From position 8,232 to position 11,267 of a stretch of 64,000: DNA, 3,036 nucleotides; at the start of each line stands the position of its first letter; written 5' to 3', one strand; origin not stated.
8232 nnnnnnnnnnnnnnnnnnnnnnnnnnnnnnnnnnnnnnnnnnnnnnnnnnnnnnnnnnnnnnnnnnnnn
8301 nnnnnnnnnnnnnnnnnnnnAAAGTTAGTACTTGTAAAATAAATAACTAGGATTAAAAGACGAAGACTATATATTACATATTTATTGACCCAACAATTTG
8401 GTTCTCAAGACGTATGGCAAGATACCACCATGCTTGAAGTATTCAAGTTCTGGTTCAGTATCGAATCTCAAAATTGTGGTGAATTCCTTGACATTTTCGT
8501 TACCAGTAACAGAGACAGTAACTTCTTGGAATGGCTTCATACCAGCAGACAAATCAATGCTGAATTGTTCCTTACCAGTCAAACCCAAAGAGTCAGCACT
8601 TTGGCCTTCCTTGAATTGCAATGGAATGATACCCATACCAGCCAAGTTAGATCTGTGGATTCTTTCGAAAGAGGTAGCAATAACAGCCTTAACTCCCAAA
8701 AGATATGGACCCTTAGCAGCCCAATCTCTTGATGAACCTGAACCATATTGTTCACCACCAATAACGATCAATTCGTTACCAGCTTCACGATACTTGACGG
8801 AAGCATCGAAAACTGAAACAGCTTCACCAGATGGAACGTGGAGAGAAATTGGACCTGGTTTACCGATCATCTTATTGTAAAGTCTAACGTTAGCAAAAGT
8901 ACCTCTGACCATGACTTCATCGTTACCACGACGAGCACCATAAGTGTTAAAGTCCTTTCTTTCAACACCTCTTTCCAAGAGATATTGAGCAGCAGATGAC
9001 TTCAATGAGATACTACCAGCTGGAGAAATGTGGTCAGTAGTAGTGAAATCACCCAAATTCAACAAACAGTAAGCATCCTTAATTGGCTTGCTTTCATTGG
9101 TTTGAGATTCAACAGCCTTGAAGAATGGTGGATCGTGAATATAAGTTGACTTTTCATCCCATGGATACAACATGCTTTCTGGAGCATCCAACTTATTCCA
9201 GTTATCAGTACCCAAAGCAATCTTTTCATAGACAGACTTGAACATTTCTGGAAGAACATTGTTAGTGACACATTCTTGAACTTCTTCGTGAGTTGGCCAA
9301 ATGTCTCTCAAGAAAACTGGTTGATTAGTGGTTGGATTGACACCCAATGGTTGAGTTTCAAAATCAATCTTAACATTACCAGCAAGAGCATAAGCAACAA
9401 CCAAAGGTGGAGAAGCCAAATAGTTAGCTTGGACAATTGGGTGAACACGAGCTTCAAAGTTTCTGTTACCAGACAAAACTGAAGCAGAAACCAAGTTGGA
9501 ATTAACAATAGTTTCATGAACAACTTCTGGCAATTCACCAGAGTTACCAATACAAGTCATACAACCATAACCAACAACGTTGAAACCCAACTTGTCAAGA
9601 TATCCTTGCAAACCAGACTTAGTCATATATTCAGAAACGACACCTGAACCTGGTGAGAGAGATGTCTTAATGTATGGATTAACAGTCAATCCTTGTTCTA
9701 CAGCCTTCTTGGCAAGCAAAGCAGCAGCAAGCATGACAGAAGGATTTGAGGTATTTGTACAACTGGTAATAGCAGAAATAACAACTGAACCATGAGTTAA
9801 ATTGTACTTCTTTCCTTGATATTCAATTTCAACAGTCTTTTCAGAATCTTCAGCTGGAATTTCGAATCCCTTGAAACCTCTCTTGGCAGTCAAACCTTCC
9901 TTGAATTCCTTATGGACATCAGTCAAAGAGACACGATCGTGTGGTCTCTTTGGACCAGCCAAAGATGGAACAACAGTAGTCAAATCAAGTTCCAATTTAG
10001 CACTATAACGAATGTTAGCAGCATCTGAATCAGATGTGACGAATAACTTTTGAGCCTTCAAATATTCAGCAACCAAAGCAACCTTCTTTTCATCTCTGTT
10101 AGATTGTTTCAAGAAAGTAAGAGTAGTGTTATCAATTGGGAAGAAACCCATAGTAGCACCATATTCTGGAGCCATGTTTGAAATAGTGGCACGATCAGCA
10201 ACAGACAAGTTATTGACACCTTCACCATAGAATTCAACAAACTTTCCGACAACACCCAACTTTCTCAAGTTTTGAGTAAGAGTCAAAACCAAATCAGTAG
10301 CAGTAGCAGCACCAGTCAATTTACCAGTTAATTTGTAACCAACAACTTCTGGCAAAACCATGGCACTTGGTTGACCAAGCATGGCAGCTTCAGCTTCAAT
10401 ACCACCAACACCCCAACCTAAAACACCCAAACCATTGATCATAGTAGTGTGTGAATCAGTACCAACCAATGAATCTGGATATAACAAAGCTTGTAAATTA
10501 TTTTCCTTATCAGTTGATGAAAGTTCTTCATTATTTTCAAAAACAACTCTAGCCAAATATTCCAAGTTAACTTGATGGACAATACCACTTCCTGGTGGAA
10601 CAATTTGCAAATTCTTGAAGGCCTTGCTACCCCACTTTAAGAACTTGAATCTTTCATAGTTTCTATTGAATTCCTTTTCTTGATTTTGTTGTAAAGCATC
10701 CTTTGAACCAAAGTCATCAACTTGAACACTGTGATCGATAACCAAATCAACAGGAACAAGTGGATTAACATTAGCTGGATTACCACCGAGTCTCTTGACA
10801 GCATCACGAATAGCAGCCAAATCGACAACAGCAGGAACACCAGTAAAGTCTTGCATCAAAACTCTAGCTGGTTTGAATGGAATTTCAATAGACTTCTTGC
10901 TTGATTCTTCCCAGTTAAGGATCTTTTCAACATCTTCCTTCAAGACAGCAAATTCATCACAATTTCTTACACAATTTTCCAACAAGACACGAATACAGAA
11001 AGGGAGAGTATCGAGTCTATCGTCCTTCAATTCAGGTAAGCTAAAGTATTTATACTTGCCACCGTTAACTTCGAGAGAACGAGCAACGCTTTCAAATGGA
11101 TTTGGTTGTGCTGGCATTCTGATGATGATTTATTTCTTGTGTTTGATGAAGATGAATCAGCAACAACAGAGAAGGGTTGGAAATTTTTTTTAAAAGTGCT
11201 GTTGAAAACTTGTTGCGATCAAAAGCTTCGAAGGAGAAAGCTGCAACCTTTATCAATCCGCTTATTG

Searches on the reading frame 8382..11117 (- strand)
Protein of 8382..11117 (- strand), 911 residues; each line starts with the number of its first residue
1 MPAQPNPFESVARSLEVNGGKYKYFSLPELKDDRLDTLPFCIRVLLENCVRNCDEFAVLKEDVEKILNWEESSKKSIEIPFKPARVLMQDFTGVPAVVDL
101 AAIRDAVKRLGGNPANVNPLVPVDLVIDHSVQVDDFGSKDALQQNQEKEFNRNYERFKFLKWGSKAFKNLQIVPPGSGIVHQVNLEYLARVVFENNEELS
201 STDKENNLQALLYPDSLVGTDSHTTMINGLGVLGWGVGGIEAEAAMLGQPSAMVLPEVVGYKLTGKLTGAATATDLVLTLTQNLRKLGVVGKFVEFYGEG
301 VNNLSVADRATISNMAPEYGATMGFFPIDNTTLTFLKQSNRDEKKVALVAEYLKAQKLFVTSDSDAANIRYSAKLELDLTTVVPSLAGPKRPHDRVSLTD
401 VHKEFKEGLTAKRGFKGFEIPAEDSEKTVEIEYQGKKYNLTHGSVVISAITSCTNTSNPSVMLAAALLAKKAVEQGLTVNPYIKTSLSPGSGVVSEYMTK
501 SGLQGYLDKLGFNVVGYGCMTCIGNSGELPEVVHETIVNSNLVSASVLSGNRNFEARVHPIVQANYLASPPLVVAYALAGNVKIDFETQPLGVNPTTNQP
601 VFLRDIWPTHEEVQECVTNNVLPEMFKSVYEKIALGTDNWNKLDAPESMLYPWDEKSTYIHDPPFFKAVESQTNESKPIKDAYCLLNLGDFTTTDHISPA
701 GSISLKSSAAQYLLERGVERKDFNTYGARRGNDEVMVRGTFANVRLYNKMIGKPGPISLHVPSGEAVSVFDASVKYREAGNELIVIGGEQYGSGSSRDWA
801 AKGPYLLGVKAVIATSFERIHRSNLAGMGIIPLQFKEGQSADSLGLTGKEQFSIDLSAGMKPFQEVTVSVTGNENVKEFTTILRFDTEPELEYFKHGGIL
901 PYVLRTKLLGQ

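Call 12: search_protein_families(library=pfam, proteins=[window:8382-11117:-], max_evalue=0.001)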
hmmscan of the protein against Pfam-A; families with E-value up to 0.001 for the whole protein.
window:8382-11117:- (911 aa): 2 families
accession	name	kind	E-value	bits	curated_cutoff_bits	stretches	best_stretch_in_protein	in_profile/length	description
PF00330.25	Aconitase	-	7.7e-167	556.4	28.7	1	64-580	1-463/463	Aconitase family (aconitate hydratase)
PF00694.25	Aconitase_C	-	3e-37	128.3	22.8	1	710-837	2-130/131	Aconitase C-terminal domain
